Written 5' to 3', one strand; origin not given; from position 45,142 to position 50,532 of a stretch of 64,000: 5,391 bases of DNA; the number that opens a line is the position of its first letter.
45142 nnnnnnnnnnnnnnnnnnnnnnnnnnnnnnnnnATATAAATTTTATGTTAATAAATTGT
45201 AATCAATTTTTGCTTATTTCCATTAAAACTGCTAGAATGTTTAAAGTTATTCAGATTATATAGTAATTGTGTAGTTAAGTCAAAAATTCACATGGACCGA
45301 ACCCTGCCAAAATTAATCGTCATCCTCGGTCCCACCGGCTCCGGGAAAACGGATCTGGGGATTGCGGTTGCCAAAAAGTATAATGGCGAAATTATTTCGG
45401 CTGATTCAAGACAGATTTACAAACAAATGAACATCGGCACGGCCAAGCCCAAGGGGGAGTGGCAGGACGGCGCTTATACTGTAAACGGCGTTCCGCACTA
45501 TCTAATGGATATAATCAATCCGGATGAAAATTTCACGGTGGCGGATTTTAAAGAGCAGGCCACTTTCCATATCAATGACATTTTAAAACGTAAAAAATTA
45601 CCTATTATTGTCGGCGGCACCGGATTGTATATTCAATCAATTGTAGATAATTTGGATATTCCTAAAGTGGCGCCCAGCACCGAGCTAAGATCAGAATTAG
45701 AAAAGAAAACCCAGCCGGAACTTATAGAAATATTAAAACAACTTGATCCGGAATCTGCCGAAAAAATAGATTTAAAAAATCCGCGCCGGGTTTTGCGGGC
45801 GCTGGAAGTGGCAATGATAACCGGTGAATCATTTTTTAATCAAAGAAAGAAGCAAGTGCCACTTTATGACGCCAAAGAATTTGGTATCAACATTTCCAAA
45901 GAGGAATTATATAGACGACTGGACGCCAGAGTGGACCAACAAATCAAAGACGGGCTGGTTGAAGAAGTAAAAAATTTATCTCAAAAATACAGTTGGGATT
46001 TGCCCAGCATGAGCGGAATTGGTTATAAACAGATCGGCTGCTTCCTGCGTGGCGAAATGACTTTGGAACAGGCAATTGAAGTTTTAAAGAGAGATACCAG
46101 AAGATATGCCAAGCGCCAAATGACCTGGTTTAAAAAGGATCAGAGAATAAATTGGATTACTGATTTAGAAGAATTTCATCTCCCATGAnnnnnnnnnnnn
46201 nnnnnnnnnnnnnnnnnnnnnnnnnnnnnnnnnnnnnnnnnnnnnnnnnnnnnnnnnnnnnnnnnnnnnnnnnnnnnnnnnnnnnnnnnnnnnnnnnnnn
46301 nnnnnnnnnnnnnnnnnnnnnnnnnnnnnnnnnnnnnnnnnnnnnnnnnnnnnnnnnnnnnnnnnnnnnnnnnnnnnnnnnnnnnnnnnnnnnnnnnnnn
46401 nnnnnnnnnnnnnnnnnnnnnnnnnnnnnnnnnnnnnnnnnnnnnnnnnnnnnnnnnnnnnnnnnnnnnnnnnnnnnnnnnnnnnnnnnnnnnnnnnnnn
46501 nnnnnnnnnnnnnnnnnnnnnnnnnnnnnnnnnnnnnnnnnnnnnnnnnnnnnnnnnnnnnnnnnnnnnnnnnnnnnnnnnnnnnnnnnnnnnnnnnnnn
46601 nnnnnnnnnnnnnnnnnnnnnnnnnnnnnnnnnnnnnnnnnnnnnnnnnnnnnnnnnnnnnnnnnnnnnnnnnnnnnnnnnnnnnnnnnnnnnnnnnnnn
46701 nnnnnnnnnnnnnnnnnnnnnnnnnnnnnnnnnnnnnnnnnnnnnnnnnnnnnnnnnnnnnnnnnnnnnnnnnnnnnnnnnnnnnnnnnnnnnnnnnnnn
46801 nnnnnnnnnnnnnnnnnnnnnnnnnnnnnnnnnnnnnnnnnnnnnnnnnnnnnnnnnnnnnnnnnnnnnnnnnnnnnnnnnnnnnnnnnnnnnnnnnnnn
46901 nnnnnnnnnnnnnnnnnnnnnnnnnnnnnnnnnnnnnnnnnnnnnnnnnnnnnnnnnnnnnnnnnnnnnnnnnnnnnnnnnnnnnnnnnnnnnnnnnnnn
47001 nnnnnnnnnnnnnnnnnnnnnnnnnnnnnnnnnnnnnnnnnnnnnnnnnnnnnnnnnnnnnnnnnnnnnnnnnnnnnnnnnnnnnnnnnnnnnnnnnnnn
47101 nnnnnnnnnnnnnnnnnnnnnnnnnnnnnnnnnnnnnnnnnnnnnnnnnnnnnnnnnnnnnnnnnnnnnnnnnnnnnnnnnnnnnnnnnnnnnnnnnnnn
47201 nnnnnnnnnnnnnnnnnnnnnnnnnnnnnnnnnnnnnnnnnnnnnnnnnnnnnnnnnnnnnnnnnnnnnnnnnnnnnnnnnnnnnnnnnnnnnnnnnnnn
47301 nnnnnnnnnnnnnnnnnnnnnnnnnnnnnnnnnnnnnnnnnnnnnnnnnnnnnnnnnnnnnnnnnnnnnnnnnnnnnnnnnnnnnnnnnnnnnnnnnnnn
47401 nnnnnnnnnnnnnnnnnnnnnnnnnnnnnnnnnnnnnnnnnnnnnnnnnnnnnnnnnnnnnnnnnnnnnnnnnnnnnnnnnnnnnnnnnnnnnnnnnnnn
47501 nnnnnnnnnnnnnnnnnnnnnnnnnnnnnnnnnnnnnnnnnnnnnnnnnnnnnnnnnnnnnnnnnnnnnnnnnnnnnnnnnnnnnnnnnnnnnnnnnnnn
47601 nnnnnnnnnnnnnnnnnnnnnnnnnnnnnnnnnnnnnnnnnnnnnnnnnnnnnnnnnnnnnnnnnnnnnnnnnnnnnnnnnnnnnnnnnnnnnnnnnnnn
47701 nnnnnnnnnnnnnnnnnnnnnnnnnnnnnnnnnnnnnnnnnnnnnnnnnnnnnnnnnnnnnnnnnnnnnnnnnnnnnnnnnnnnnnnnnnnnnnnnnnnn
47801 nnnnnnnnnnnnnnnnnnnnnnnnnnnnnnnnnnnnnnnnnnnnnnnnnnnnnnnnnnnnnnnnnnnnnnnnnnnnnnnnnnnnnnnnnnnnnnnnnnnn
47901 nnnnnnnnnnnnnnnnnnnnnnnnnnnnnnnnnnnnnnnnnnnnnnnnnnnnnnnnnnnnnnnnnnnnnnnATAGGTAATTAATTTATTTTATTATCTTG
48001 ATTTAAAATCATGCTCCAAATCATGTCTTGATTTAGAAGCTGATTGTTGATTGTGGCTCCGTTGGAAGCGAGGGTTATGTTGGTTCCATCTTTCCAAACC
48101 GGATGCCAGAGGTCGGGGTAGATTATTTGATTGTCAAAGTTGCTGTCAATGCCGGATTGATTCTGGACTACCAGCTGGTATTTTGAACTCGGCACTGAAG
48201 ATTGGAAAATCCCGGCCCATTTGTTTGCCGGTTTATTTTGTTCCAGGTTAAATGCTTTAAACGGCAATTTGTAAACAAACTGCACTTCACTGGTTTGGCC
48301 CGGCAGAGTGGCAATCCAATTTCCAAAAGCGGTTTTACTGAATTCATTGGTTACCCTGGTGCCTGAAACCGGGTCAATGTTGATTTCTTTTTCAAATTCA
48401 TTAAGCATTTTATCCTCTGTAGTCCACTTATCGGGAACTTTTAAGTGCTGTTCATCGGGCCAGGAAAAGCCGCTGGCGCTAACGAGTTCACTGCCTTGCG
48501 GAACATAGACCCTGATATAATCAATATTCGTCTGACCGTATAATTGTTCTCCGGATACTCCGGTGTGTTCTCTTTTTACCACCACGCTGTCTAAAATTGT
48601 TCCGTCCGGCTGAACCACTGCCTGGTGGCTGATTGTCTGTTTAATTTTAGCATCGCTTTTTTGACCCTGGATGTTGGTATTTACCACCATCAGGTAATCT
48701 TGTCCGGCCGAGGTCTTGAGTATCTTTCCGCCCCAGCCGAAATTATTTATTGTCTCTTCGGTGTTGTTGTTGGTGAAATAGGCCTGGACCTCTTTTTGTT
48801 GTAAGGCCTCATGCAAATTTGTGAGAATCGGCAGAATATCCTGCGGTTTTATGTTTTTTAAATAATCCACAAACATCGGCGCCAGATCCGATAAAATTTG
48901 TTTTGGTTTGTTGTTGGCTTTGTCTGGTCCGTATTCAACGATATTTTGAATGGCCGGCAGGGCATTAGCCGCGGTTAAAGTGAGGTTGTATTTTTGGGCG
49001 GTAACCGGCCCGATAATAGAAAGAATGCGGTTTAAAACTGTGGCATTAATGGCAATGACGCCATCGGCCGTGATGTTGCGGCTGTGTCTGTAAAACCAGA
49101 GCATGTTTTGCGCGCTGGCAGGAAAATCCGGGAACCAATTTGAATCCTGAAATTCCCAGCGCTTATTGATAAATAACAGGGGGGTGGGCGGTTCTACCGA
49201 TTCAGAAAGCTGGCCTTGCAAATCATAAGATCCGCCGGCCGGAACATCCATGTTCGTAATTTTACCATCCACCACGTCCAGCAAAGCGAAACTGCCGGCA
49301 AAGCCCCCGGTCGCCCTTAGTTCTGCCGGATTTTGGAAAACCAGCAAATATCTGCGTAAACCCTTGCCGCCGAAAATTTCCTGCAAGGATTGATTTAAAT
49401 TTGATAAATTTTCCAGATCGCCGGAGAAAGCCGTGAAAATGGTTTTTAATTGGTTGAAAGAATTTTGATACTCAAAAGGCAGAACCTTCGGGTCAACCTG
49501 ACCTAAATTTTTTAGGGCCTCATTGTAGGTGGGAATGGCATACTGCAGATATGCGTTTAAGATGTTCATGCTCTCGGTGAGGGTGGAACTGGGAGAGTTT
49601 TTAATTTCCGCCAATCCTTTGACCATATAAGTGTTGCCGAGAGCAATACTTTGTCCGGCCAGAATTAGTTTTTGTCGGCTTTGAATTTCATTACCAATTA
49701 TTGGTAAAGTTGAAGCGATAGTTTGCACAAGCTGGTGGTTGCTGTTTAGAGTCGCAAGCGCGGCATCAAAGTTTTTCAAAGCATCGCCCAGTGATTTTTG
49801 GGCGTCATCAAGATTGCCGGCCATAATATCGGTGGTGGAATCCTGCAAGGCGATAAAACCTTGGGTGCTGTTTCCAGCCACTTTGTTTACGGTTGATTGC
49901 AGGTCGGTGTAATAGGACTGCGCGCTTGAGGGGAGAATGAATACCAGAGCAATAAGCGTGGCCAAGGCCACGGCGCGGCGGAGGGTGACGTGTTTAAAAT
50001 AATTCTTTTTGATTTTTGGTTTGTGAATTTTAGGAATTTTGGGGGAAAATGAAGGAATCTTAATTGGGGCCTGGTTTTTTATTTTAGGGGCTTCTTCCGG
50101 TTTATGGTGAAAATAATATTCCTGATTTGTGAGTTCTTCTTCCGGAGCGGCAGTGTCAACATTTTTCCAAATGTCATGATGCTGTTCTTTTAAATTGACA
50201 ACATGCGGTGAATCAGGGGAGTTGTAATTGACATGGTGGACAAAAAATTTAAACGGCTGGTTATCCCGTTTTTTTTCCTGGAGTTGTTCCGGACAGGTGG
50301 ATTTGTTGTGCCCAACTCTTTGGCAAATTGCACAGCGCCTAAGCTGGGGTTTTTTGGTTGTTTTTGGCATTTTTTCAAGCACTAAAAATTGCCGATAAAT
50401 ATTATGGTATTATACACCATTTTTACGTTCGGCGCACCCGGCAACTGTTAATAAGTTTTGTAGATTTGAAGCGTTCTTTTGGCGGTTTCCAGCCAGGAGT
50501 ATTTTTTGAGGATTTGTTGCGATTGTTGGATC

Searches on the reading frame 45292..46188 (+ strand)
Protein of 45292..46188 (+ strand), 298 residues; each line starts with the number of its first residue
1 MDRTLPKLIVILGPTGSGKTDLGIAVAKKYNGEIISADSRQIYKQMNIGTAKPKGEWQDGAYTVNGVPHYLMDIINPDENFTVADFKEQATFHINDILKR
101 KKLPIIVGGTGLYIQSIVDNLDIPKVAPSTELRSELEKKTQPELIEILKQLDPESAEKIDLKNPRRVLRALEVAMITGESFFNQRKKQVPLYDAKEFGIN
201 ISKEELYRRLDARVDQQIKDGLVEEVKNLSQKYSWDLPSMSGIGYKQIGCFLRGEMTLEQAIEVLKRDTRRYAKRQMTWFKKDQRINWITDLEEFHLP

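Call 4: search_protein_families(library=pfam, proteins=[window:45292-46188:+], max_evalue=0.1)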
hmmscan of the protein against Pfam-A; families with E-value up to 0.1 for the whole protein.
window:45292-46188:+ (298 aa): 9 families
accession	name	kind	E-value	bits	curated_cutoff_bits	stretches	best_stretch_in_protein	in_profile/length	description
PF01715.23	IPPT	-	7.6e-80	268.5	23.6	1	41-283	1-243/243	IPP transferase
PF01745.22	IPT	-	1.1e-06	28.7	20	1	7-54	2-49/233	Isopentenyl transferase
PF13238.12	AAA_18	-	0.002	19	29.4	0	9-42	1-31/128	AAA domain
PF21084.3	DUF4423_like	-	0.0028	18.4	24.1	0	68-122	4-53/76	Winged Helix-turn-helix domain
PF09848.15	SLFN-g3_helicase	-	0.0053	16.5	24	0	139-224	133-220/354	Schlafen group 3, DNA/RNA helicase domain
PF13671.12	AAA_33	-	0.0086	16.8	27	1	8-56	1-46/143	AAA domain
PF13207.12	AAA_17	-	0.013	16.3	27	0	12-37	1-26/136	AAA domain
PF00004.35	AAA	-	0.036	15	21.2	1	10-43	2-35/131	ATPase family associated with various cellular activities (AAA)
PF01695.23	IstB_IS21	-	0.097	12.6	24.1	0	9-28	95-114/238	IstB-like ATP binding protein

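Call 7: search_protein_families(library=ncbifam, proteins=[window:45292-46188:+], max_evalue=0.1)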
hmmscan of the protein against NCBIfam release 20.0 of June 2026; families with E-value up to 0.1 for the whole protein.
window:45292-46188:+ (298 aa): 15 families
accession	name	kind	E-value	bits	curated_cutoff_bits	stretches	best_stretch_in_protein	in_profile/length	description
TIGR00174.1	miaA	equivalog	2.1e-88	296.3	148.65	1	8-290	1-284/288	tRNA (adenosine(37)-N6)-dimethylallyltransferase MiaA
NF003230.0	PRK04195.1-6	equivalog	0.00098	17.9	441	1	6-37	39-70/494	replication factor C large subunit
TIGR02173.1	cyt_kin_arch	equivalog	0.0011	19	102.1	1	8-49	2-44/169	(d)CMP kinase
NF003226.0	PRK04195.1-1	equivalog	0.0029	16.6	588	1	7-107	41-136/405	replication factor C large subunit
NF041006.2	cell_div_CdvC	equivalog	0.0074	15.2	650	1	6-44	134-172/370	cell division protein CdvC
NF002988.0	PRK03731.1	equivalog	0.017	14.8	161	1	9-58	5-55/174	shikimate kinase AroL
NF005257.0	PRK06762.3-2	equivalog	0.041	13.6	202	0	5-36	4-37/170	hypothetical protein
NF038214.1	IS21_help_AAA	equivalog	0.041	13.6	200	0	9-30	93-114/232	IS21-like element helper ATPase IstB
TIGR01587.1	cas3_core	equivalog_domain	0.043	12.9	102.45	1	9-30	2-23/358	CRISPR-associated helicase Cas3'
NF041017.1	DNA_import_CedB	equivalog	0.045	12.3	700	1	8-31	277-300/590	DNA import protein CedB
TIGR01313.1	therm_gnt_kin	subfamily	0.048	13.4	113.75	0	9-39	1-31/164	gluconokinase, GntK/IdnK-type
NF011102.0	PRK14529.1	equivalog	0.078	12.6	331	0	9-45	3-37/223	adenylate kinase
NF033453.1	BREX_3_BrxF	hypoth_equivalog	0.081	12.6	50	0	6-36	16-46/149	BREX-3 system P-loop-containing protein BrxF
TIGR02928.1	TIGR02928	subfamily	0.082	11.7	181.3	0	6-47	40-81/366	orc1/cdc6 family replication initiation protein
NF006616.1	PRK09183.1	subfamily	0.089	12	300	0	9-29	103-123/253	IS21-like element helper ATPase IstB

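Call 26: find_related_loci(query=window:45292-46188:+, collection=genome_contigs, flank=6000)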
Query window:45292-46188:+ (298 aa) in genome_contigs; peptide patterns used: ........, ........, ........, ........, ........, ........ (x = any residue, [..] = any of these).
600 stretches matched a pattern (row limit reached: there are more); 568 encode a relative of the query (tblastn E <= 1e-3); the best 80 are kept; 80 distinct loci.
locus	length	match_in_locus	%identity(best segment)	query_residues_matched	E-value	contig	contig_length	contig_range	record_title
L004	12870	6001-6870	63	4-294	2e-123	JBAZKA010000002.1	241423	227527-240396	MAG: Patescibacteria group bacterium isolate SO_2017_LW4_132 scaffold_143_c1_LW137-91_2017, whole genome shotgun sequenc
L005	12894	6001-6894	59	1-291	2e-115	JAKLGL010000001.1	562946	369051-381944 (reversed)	MAG: Patescibacteria group bacterium isolate RA.bin39 RA.bin39_1, whole genome shotgun sequence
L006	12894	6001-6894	57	1-291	1e-110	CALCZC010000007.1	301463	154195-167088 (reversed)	MAG TPA_asm: uncultured bacterium isolate SRR3330206_bin.71_CONCOCT_v1.1_MAG genome assembly, contig: ERZ724085.27, whol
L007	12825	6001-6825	55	6-289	5e-96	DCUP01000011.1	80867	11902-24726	MAG TPA_asm: Patescibacteria group bacterium UBA2211 UBA2211_contig_7958, whole genome shotgun sequence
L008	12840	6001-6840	53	6-294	2e-95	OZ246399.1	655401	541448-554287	MAG: uncultured Candidatus Saccharibacteria bacterium isolate SRP089250_co1_48 genome assembly, chromosome: 1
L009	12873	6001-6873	51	2-294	2e-94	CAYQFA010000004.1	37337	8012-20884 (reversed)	MAG TPA_asm: uncultured Candidatus Saccharibacteria bacterium isolate binchicken_co3_503 genome assembly, contig: NODE_3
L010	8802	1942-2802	50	6-294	9e-95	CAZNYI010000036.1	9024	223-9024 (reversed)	MAG TPA_asm: uncultured Candidatus Saccharibacteria bacterium isolate binchicken_co54_413 genome assembly, contig: NODE_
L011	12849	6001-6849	52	6-297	1e-94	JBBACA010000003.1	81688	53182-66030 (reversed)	MAG: Candidatus Paceibacterota bacterium isolate SO_2017_LW1_37 NODE_122_length_81688_cov_2.551943_LW64-88_2017, whole g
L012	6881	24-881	51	7-291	2e-92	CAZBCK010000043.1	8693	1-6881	MAG TPA_asm: uncultured Candidatus Saccharibacteria bacterium isolate binchicken_co256_1022 genome assembly, contig: NOD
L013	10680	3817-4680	51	5-294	2e-91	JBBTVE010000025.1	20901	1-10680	MAG: Patescibacteria group bacterium isolate H52-bin098_1 H52_bin098_1_000000000025, whole genome shotgun sequence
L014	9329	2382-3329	48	6-294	1e-90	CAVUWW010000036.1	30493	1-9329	MAG: uncultured bacterium isolate MFD01112.bin.2.16 genome assembly, contig: contig_69345, whole genome shotgun sequence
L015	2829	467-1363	48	1-294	2e-91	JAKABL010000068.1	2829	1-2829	MAG: bacterium isolate WH2.bin17 NODE_69065_length_2829_cov_3.235381, whole genome shotgun sequence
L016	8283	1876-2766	48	1-294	1e-88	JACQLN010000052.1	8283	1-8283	MAG: Parcubacteria group bacterium isolate NC_groundwater_1204_Ag_S-0.1um_45_229 S_p1_S3_coassembly_k141_2044891, whole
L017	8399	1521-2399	48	5-297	1e-87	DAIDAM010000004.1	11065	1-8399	MAG TPA_asm: bacterium isolate clean1841 k141_130622, whole genome shotgun sequence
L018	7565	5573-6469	46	4-297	1e-87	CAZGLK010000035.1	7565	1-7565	MAG TPA_asm: uncultured Candidatus Saccharibacteria bacterium isolate binchicken_co38_1088 genome assembly, contig: NODE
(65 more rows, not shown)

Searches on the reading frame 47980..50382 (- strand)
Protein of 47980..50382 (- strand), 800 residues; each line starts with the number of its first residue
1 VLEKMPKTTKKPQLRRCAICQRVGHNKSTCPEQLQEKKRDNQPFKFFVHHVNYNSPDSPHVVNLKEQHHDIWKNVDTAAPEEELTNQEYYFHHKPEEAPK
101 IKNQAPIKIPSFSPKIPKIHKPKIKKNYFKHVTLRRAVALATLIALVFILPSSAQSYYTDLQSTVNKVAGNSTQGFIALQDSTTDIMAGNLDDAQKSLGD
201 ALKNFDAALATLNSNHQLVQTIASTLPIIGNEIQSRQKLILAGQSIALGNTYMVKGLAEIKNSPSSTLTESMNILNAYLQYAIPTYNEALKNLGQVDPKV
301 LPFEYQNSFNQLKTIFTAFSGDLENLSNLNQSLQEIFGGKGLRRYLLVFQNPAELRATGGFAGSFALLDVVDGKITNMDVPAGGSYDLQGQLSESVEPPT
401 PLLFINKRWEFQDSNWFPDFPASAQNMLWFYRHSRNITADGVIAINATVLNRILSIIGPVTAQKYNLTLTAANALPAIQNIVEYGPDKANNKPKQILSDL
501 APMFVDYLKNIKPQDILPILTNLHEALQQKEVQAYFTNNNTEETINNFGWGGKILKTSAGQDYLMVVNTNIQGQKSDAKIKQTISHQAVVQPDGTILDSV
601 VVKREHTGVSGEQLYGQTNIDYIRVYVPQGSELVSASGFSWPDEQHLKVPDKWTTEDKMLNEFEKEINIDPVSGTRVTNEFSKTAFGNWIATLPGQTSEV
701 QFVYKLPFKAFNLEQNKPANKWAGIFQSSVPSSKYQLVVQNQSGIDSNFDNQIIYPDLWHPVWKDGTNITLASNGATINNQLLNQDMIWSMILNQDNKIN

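Call 4: search_protein_families(library=pfam, proteins=[window:47980-50382:-], max_evalue=0.1)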
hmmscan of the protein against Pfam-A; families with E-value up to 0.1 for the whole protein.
window:47980-50382:- (800 aa): 1 family
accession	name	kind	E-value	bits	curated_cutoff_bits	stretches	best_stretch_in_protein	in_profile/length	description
PF13196.11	DUF4012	-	2.3e-28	100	28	1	341-480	2-141/144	Protein of unknown function (DUF4012)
